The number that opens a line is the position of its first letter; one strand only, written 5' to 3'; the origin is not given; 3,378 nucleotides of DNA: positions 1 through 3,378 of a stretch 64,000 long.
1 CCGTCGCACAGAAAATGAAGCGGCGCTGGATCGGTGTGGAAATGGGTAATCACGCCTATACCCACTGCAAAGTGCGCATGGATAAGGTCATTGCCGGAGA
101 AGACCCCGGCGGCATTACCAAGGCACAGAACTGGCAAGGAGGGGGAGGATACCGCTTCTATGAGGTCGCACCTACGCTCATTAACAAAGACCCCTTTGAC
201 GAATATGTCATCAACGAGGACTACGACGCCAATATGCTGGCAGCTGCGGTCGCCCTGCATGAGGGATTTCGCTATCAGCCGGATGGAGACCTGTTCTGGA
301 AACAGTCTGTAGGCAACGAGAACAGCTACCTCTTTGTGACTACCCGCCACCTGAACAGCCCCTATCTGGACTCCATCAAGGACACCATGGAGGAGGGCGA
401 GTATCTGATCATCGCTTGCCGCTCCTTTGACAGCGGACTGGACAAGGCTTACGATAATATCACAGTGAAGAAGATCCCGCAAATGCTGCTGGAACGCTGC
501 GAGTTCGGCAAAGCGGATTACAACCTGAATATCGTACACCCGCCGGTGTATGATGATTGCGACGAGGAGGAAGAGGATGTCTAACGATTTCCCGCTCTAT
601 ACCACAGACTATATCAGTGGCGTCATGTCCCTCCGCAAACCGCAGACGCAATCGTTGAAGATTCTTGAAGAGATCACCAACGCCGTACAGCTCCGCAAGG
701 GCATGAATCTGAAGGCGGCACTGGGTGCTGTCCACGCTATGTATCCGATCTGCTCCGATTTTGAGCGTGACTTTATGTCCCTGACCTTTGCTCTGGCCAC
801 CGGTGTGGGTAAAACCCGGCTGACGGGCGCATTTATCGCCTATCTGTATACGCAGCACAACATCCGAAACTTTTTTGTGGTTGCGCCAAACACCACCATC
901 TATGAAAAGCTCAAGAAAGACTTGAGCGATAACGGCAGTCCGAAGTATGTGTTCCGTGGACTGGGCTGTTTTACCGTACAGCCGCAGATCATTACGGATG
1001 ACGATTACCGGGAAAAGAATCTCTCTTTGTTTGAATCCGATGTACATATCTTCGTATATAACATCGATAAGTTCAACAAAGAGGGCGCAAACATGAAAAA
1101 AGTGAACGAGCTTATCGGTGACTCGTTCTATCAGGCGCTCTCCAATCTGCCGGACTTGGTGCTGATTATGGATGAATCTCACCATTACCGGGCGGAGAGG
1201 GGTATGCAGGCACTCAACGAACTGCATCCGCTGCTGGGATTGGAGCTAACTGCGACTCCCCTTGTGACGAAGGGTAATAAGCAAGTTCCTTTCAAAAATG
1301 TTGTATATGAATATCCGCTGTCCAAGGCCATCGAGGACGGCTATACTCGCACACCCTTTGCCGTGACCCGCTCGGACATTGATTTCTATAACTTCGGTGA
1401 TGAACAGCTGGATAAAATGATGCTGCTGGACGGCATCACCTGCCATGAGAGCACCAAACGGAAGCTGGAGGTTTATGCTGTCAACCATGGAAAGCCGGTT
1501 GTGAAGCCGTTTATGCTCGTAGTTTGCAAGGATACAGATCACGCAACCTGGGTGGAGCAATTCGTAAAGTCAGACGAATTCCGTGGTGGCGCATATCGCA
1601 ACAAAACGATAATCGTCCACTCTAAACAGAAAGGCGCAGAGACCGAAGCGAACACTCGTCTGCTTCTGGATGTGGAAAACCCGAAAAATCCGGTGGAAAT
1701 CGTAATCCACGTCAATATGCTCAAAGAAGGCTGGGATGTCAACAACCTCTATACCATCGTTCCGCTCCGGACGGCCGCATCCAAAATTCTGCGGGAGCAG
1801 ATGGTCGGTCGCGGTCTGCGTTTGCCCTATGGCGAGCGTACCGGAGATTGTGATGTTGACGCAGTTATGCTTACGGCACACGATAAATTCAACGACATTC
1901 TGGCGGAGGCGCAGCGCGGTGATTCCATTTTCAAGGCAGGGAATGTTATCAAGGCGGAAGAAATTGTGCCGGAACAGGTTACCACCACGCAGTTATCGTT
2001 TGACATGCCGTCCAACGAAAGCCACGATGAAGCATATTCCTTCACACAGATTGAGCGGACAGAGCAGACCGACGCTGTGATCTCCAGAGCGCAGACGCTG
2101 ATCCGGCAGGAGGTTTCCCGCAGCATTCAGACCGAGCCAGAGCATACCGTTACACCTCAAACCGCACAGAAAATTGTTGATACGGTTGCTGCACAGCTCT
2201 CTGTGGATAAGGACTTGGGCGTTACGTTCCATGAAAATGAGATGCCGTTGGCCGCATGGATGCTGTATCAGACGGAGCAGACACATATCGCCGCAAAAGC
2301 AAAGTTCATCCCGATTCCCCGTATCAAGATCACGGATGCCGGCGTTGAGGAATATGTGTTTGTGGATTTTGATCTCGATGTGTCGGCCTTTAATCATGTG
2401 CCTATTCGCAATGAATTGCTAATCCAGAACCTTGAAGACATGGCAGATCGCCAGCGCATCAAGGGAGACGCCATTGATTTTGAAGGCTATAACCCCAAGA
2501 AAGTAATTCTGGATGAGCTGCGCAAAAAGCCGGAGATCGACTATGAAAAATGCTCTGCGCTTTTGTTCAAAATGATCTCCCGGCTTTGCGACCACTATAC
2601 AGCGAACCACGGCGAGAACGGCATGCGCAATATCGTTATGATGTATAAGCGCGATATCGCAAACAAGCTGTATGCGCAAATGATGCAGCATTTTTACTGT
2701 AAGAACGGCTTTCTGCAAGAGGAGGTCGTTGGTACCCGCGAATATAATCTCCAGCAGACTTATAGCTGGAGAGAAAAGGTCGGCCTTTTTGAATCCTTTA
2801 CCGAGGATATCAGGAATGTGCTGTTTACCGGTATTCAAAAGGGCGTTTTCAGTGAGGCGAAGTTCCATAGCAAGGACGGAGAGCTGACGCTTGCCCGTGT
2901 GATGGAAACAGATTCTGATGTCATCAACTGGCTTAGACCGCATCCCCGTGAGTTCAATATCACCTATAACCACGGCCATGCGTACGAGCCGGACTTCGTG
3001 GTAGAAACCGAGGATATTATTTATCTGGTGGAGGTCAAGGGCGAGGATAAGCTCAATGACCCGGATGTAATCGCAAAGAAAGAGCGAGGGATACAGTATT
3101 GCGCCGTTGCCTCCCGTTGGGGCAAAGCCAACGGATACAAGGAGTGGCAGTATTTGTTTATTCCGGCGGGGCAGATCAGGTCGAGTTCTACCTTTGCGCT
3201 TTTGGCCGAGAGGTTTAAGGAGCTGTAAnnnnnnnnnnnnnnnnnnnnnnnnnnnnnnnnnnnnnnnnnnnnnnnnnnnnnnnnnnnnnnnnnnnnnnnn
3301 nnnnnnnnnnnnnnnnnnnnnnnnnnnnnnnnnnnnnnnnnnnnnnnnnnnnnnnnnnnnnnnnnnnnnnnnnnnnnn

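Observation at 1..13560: Lower-GC mobilizable element carrying the R-M/defence cargo; right boundary near 13.45-13.56 kb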

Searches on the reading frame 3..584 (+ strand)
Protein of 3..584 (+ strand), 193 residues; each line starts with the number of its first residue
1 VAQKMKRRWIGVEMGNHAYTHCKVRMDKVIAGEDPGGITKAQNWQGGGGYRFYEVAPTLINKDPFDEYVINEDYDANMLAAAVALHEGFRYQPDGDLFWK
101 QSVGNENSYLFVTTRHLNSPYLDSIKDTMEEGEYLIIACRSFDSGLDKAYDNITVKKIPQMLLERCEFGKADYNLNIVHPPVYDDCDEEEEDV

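Call 5: search_protein_families(library=pfam, proteins=[window:3-584:+], max_evalue=0.01)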
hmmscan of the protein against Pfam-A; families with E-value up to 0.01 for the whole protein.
window:3-584:+ (193 aa): 0 families

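Call 8: search_protein_families(library=padloc, proteins=[window:3-584:+], max_evalue=0.01)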
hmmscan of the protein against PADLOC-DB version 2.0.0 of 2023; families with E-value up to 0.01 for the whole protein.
window:3-584:+ (193 aa): 4 families
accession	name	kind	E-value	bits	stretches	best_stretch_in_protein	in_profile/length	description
PDLC03636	MTase_III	-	5.2e-55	185.3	1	1-179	380-557/575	Type III methyltransferase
PDLC03644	MTase_III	-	8.8e-16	55.7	1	4-63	371-429/542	Type III methyltransferase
PDLC03635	MTase_III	-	6e-13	46.4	1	1-58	547-603/708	Type III methyltransferase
PDLC03638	MTase_III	-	1.7e-09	34.6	1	1-55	652-712/816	Type III methyltransferase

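Call 9: search_protein_families(library=ncbifam, proteins=[window:3-584:+], max_evalue=0.01)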
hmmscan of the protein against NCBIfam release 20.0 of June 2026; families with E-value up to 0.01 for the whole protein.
window:3-584:+ (193 aa): 0 families

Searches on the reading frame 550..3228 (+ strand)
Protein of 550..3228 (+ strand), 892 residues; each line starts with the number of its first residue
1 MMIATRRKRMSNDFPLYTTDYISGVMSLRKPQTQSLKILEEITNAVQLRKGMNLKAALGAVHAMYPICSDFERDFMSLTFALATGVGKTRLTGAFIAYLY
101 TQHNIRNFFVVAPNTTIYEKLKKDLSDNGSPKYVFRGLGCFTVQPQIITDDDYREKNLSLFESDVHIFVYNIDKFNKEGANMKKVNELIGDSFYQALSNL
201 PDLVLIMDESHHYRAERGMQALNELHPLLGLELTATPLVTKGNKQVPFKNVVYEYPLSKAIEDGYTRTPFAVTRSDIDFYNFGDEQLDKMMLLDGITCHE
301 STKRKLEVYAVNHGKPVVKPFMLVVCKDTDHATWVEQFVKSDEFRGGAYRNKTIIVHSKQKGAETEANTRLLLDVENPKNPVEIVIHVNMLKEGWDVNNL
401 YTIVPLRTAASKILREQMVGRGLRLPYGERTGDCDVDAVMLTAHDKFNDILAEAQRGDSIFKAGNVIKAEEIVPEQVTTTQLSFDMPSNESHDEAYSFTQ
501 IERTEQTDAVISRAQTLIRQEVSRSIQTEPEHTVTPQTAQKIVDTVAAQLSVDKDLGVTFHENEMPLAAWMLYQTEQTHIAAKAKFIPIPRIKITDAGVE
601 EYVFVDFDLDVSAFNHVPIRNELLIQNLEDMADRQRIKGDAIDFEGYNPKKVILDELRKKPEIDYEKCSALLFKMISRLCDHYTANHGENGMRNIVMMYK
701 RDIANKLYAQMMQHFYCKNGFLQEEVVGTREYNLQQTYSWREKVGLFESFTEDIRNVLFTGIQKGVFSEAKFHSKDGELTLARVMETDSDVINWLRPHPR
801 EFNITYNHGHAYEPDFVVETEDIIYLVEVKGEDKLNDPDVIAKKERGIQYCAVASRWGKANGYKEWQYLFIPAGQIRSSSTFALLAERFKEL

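Call 5: search_protein_families(library=pfam, proteins=[window:550-3228:+], max_evalue=0.01)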
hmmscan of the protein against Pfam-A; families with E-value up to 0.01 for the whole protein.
window:550-3228:+ (892 aa): 3 families
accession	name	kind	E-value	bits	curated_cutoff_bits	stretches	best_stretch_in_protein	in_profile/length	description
PF04851.21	ResIII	-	3.2e-21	76.4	22.5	1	47-237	20-162/164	Type III restriction enzyme, res subunit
PF18766.7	SWI2_SNF2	-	2.2e-07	31.2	26.7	1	160-268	89-187/221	SWI2/SNF2 ATPase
PF08722.17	Tn7_TnsA-like_N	-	0.009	17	26.5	0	790-851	3-73/85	TnsA-like endonuclease N terminal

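Call 8: search_protein_families(library=padloc, proteins=[window:550-3228:+], max_evalue=0.01)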
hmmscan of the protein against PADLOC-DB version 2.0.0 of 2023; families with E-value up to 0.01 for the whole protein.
window:550-3228:+ (892 aa): 12 families
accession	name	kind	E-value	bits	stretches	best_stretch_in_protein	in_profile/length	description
PDLC03648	REase_III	-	1.4e-146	487.9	2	96-465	2-394/871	Type III restriction enzyme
PDLC03647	REase_III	-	1.7e-20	70.9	2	380-456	505-584/989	Type III restriction enzyme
PDLC03651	REase_III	-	5.5e-15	52.5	2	76-217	69-203/873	Type III restriction enzyme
PDLC03650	REase_III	-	9e-13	45.5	1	203-429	226-425/898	Type III restriction enzyme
PDLC03653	REase_III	-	1.2e-09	34.9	1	203-446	261-490/883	Type III restriction enzyme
PDLC03649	REase_III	-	8.5e-09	31.9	1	382-430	495-543/973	Type III restriction enzyme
PDLC02707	PbeA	-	1e-07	28.9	1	78-265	271-446/672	PbeA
PDLC02704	PbeA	-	6.1e-07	26.3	1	80-265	275-451/682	PbeA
PDLC03047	REase_I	-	7.4e-05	18.6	1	367-426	644-704/1107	Type I restriction enzyme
PDLC03042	REase_I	-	0.0001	17.8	1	377-425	782-830/1170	Type I restriction enzyme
PDLC03659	mREase_IV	-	0.0071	12.2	0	360-424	490-552/945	Type IV methyl-directed restriction enzyme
PDLC02703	PbeA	-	0.0096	12.5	0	81-127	267-313/626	PbeA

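Call 9: search_protein_families(library=ncbifam, proteins=[window:550-3228:+], max_evalue=0.01)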
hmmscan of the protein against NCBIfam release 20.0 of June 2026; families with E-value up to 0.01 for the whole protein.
window:550-3228:+ (892 aa): 7 families
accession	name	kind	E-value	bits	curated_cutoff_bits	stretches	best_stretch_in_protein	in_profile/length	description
NF046055.1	restr_BPTD_3080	equivalog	3.5e-28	98.1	800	3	381-424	573-616/970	BPTD_3080 family restriction endonuclease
NF046051.1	restrict_EcoAI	equivalog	1e-10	40.7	550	1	193-426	267-515/768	EcoAI/FtnUII family type I restriction enzme subunit R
NF012027.0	PRK15483.1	equivalog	4.3e-10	38.2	564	1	390-430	510-550/986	type III restriction-modification system endonuclease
NF008521.0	PRK11448.1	equivalog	7e-09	34.3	729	1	322-425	701-800/1123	type I restriction-modification system endonuclease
TIGR04095.1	dnd_restrict_1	equivalog_domain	6.1e-07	28.8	600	1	79-265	28-201/451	DNA phosphorothioation system restriction enzyme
NF053632.1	heli_RadD_YejH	equivalog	1.3e-06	27.1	720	1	240-436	168-351/573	DNA repair helicase RadD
TIGR00348.1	hsdR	subfamily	3.3e-06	25.9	284.55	1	159-266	339-442/674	HsdR family type I site-specific deoxyribonuclease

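Call 13: find_encoding_contigs(protein=window:550-3228:+, flank=10000, max_places=10)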
Protein window:550-3228:+ (892 aa): no gene with exactly this product is on record in the collection.
